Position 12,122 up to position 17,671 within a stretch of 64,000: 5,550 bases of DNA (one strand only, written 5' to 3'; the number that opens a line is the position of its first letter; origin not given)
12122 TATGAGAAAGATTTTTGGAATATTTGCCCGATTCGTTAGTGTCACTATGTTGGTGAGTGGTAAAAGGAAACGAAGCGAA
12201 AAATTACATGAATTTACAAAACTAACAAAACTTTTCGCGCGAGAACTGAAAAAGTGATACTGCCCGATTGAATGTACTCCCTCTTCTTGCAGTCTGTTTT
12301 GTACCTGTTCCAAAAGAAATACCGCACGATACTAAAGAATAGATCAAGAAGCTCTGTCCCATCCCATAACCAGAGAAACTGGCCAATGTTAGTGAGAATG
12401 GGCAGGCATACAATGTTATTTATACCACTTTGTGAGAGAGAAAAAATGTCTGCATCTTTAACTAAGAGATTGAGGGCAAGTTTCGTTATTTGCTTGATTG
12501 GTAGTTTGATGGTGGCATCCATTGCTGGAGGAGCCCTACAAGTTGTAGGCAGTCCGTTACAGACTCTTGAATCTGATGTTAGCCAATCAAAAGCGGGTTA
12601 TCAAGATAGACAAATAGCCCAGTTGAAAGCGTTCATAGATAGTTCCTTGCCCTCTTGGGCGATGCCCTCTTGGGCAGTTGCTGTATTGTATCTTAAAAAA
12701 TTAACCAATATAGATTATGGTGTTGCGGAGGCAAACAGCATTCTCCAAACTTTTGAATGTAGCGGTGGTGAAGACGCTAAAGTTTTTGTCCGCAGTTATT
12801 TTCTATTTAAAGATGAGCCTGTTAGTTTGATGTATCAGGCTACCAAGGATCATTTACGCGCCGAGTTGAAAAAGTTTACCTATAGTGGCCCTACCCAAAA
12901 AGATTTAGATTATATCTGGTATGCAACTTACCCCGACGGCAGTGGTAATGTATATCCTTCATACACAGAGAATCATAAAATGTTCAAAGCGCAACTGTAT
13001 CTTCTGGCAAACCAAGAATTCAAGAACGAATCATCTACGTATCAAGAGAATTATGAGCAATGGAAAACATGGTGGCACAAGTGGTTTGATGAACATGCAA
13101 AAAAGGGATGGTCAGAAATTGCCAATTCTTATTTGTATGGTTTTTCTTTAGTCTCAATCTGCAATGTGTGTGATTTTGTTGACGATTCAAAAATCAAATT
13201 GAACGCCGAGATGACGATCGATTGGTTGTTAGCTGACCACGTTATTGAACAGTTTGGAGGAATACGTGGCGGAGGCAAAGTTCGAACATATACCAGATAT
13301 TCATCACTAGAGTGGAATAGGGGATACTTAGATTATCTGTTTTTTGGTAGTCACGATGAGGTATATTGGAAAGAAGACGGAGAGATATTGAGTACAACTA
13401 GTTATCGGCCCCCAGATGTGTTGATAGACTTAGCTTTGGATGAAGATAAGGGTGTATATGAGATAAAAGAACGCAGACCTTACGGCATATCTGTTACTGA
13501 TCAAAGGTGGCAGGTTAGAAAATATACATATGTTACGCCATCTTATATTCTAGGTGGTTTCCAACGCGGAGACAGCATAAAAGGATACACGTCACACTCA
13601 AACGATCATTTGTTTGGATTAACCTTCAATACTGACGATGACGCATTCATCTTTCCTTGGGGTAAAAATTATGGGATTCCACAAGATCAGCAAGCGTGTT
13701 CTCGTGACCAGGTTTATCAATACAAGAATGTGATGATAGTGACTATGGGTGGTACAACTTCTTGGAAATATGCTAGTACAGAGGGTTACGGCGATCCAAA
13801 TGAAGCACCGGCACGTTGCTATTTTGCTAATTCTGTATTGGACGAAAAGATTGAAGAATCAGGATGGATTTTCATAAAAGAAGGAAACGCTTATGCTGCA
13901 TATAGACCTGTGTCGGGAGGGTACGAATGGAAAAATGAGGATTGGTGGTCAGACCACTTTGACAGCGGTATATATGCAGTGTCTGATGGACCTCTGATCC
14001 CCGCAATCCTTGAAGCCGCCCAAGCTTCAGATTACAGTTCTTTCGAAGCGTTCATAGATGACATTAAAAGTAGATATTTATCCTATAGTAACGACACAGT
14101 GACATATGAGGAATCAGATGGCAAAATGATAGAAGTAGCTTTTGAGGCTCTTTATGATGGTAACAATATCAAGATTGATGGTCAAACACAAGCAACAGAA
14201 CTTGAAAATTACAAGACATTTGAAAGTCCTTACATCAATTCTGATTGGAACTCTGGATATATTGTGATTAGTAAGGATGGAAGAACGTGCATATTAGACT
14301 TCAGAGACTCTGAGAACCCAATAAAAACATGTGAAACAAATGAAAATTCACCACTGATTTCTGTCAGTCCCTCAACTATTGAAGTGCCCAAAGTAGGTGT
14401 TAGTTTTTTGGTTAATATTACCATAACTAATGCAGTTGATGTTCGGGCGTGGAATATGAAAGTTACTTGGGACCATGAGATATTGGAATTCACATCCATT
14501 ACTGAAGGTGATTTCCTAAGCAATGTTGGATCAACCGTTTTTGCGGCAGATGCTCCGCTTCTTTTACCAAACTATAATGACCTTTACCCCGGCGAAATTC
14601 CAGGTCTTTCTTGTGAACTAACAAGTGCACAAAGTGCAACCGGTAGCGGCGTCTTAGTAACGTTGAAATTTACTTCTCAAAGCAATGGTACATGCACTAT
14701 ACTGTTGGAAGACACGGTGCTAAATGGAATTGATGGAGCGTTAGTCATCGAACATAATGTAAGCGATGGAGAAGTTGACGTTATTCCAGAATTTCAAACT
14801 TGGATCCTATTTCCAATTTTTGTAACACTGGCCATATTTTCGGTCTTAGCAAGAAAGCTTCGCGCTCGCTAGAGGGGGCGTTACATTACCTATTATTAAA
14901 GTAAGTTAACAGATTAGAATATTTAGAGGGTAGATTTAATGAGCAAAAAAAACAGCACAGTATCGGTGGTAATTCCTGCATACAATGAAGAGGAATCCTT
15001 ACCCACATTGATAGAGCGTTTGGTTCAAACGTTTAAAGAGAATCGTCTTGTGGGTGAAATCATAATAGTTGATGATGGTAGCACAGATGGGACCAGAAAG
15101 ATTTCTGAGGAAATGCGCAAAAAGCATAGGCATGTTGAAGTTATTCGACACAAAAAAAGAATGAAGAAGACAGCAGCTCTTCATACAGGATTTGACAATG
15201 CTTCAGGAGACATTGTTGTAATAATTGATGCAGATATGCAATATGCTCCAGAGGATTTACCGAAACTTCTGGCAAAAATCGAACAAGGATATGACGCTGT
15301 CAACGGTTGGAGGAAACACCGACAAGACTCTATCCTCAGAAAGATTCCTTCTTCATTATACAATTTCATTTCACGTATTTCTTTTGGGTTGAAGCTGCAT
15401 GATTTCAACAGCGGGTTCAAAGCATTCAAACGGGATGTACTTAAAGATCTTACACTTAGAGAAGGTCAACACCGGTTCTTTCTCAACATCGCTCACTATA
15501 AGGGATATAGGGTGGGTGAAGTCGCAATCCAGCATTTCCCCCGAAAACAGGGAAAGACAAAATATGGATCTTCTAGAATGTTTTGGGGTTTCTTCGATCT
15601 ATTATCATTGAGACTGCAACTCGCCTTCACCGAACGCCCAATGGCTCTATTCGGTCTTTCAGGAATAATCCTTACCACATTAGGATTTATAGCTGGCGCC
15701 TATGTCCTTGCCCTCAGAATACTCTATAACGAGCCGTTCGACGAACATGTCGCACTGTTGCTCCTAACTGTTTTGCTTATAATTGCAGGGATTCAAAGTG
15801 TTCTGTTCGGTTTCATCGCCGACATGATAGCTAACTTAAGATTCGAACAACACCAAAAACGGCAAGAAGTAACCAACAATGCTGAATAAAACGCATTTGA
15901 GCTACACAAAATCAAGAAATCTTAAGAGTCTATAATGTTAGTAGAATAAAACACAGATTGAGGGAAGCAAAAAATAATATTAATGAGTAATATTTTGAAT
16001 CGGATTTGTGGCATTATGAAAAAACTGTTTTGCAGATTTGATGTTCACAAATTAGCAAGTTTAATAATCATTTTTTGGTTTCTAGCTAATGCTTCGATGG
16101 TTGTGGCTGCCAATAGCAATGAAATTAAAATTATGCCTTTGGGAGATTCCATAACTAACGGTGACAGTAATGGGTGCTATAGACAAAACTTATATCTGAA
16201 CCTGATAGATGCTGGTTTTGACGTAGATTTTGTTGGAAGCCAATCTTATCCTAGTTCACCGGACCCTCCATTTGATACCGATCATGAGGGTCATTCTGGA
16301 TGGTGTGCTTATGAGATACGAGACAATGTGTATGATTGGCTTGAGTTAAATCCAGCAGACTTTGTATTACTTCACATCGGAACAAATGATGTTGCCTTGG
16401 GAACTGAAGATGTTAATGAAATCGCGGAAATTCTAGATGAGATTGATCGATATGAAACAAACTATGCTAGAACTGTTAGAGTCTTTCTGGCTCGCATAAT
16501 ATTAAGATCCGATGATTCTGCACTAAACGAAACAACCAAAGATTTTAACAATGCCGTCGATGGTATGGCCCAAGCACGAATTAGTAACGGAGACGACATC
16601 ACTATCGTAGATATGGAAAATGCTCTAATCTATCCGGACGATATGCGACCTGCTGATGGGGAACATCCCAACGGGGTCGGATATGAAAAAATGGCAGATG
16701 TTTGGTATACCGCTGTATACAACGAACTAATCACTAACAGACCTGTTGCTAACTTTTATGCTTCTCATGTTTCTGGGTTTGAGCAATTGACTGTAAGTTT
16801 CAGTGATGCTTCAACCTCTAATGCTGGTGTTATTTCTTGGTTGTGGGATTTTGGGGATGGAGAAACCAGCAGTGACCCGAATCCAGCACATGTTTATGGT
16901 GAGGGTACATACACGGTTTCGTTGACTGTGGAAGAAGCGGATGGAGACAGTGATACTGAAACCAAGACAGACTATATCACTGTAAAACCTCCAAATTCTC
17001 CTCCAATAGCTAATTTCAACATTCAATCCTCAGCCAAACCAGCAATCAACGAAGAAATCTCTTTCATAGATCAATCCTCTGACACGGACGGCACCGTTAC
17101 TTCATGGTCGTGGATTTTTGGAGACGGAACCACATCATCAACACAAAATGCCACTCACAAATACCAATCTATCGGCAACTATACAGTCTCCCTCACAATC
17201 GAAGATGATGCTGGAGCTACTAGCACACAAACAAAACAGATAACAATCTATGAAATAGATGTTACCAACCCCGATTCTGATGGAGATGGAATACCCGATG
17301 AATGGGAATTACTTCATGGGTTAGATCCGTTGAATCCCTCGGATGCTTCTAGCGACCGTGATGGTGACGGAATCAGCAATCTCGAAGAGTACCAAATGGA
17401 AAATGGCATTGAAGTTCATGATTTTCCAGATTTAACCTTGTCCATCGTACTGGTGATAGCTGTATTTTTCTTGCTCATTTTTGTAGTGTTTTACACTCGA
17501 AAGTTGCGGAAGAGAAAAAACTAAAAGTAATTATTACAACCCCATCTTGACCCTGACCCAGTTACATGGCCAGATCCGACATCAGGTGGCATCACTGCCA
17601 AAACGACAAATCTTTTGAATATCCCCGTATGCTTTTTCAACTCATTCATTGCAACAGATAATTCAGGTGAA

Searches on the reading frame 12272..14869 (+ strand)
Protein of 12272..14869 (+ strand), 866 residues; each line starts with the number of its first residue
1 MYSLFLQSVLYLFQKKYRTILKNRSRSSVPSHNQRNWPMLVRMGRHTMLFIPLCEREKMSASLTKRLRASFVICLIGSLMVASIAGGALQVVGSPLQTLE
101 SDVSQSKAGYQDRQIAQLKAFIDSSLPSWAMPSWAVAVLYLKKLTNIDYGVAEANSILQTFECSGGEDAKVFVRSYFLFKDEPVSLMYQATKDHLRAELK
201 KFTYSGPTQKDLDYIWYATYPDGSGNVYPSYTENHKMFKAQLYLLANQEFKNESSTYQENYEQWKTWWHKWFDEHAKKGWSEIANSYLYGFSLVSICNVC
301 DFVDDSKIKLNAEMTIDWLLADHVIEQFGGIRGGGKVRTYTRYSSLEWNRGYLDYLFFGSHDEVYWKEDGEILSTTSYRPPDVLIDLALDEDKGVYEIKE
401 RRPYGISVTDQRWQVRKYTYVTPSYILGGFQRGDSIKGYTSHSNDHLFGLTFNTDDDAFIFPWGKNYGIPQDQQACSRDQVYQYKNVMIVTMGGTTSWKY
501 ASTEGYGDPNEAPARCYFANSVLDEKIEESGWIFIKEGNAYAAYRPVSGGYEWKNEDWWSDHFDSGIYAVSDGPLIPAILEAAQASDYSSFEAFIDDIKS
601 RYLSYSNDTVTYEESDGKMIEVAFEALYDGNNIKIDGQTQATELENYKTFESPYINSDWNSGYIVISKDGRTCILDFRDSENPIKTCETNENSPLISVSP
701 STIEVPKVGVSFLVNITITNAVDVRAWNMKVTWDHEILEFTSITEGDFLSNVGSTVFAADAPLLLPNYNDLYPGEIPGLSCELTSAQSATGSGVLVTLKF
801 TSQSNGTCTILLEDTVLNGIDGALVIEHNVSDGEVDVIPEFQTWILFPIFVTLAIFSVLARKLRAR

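Call 8: search_protein_families(library=pfam, proteins=[window:12272-14869:+], max_evalue=0.001)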
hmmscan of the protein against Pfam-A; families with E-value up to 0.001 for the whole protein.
window:12272-14869:+ (866 aa): 1 family
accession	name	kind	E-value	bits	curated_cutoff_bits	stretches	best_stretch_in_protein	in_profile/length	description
PF00963.24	Cohesin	-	6.5e-07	30.1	24.1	1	698-837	3-139/139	Cohesin domain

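Call 37: search_protein_families(library=ncbifam, proteins=[window:12272-14869:+], max_evalue=10)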
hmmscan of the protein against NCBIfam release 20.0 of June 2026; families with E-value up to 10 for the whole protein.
window:12272-14869:+ (866 aa): 0 families

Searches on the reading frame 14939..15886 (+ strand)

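Call 8: search_protein_families(library=pfam, proteins=[window:14939-15886:+], max_evalue=0.001)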
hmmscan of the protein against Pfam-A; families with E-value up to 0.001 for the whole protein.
window:14939-15886:+ (316 aa): 4 families
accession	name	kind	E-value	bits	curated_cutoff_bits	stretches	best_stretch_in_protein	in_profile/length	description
PF00535.33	Glycos_transf_2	-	1.1e-39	136.5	23.3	1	9-171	1-167/168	Glycosyl transferase family 2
PF13641.12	Glyco_tranf_2_3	-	1.7e-09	38.5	27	1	8-132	3-130/230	Glycosyltransferase like family 2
PF10111.15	Glyco_tranf_2_2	-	1.7e-08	34.7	27.3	1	9-112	1-104/276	Glycosyltransferase like family 2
PF13704.12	Glyco_tranf_2_4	-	0.0001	23.2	27.5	1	37-99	17-81/98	Glycosyl transferase family 2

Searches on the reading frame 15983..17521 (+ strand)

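Call 8: search_protein_families(library=pfam, proteins=[window:15983-17521:+], max_evalue=0.001)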
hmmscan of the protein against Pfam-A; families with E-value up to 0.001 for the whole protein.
window:15983-17521:+ (513 aa): 6 families
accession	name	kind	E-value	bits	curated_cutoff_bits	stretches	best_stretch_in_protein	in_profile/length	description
PF18911.6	PKD_4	-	2.6e-36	124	27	2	338-422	1-85/85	PKD domain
PF00801.26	PKD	-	1.6e-25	89.3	23.5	2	354-419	12-78/80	PKD domain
PF13472.12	Lipase_GDSL_2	-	1.7e-11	45.3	32.9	1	53-235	2-177/178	GDSL-like Lipase/Acylhydrolase family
PF00657.28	Lipase_GDSL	-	1.1e-10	42.5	23.6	1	50-239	1-206/208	GDSL-like Lipase/Acylhydrolase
PF18884.5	TSP3_bac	-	5e-06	26.7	25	1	431-452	1-22/22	Bacterial TSP3 repeat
PF18981.6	InlK_D3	-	0.00075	20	25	0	393-417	45-69/75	Internalin K domain (D3/D4)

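Call 37: search_protein_families(library=ncbifam, proteins=[window:15983-17521:+], max_evalue=10)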
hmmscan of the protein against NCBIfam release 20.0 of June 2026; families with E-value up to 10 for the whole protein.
window:15983-17521:+ (513 aa): 6 families
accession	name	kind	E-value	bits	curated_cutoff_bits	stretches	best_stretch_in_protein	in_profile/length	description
TIGR00864.1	PCC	subfamily_domain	4e-08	30.1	1861.4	1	269-414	1411-1551/2700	polycystin cation channel protein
NF047639.1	throspo3_MtsD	equivalog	2e-07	29.6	800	1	428-473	479-524/651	cell-cell cohesion protein MtsD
NF042425.1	Amuc_1099_fam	equivalog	3.2e-05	23.7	50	1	434-473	105-144/321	Amuc_1099 family pilus-like system protein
NF033932.1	LapB_rpt_80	domain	0.00011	22.3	45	2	398-420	1-23/83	LapB repeat-containing protein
NF012211.1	tand_rpt_95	domain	0.0046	16.9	90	2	360-425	14-87/98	tandem-95 repeat protein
NF050087.1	Lsa25.6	equivalog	5.3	6.6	150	0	415-441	120-146/196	Lsa25.6 family adhesin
